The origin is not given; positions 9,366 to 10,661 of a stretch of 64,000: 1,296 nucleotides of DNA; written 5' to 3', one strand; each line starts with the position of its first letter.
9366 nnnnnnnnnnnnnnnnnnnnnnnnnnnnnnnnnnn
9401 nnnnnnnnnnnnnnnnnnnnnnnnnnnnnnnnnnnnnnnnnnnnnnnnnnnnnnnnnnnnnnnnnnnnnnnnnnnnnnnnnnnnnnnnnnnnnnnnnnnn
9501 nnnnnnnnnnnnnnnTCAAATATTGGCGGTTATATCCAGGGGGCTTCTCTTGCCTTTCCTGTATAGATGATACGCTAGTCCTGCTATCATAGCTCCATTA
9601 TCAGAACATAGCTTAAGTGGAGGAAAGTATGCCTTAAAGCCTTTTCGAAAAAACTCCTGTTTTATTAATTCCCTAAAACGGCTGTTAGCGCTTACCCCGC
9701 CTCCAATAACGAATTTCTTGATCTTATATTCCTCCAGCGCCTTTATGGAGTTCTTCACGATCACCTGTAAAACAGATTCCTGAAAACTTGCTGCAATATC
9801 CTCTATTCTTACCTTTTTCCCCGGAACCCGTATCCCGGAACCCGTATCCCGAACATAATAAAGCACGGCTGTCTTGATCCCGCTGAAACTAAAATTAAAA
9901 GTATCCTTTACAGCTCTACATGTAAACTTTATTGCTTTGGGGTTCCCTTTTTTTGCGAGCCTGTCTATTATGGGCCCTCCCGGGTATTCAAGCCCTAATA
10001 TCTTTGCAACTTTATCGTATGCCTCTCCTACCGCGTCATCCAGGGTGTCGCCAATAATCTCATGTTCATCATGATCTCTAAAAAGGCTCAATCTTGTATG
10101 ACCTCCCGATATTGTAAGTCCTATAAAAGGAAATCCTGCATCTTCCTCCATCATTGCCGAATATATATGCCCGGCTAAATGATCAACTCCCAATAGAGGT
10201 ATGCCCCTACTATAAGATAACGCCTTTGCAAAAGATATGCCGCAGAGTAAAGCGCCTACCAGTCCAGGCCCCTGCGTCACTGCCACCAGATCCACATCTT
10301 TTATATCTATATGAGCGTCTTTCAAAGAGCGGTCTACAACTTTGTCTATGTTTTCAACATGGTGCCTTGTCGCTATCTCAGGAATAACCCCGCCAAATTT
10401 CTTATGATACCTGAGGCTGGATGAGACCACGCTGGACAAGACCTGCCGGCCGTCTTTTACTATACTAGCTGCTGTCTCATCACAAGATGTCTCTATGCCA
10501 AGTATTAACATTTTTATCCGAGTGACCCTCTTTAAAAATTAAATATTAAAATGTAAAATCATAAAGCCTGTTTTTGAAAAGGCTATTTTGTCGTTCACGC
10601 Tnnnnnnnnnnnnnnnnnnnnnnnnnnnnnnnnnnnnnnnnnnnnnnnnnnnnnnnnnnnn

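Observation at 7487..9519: Bactofilin fused to a DNA-binding HTH, next to a membrane-anchored paralogous HTH, LarB and MgtC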

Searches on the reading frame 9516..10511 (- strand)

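Call 3: search_protein_families(library=pfam, proteins=[window:9516-10511:-], max_evalue=0.1)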
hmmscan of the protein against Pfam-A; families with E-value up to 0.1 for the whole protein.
window:9516-10511:- (331 aa): 3 families
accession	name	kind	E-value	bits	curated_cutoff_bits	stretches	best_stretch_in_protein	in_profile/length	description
PF00814.31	TsaD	-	2e-92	310.1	24.8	1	23-310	1-263/264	tRNA N6-adenosine threonylcarbamoyltransferase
PF22521.2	HypF_C_2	-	7.3e-08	32.9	27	1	232-306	162-236/241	Carbamoyltransferase, Kae1-like Domain, second subdomain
PF02543.21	Carbam_trans_N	-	1.6e-06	28.3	24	1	110-280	131-317/346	Carbamoyltransferase N-terminus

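Call 4: search_protein_families(library=ncbifam, proteins=[window:9516-10511:-], max_evalue=0.1)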
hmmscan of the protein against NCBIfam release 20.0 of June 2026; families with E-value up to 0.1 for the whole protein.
window:9516-10511:- (331 aa): 10 families
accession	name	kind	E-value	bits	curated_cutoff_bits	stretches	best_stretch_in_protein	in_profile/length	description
TIGR03723.1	T6A_TsaD_YgjD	equivalog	8.5e-123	409.5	296.1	1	3-317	1-313/314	tRNA (adenosine(37)-N6)-threonylcarbamoyltransferase complex transferase subunit TsaD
TIGR00329.1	gcp_kae1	subfamily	2.6e-105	352.1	207.8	1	4-310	1-305/305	tRNA (adenosine(37)-N6)-threonylcarbamoyltransferase complex transferase subunit TsaD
TIGR03722.2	arch_KAE1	equivalog_domain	7.9e-64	215.8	375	1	3-325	1-305/323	KEOPS complex N(6)-L-threonylcarbamoyladenine synthase Kae1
NF007174.0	PRK09605.1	equivalog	2.4e-62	211.1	447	1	1-326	1-308/535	bifunctional N(6)-L-threonylcarbamoyladenine synthase/serine/threonine protein kinase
TIGR03725.1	T6A_YeaZ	equivalog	3.5e-13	50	69.3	1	3-123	1-105/212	tRNA (adenosine(37)-N6)-threonylcarbamoyltransferase complex dimerization subunit type 1 TsaB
TIGR00143.1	hypF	equivalog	6.7e-05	21.2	466.1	1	238-312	663-736/741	carbamoyltransferase HypF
NF009842.0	PRK13317.1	equivalog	0.00022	20.7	234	1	185-297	149-257/277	type II pantothenate kinase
TIGR00241.1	CoA_E_activ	domain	0.0081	15.7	125.4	1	232-288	175-228/248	acyl-CoA dehydratase activase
NF006180.0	PRK08313.1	subfamily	0.03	13.2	514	1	55-109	29-83/389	thiolase domain-containing protein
NF007151.0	PRK09585.3-6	equivalog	0.052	12.2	599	0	233-286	286-340/396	anhydro-N-acetylmuramic acid kinase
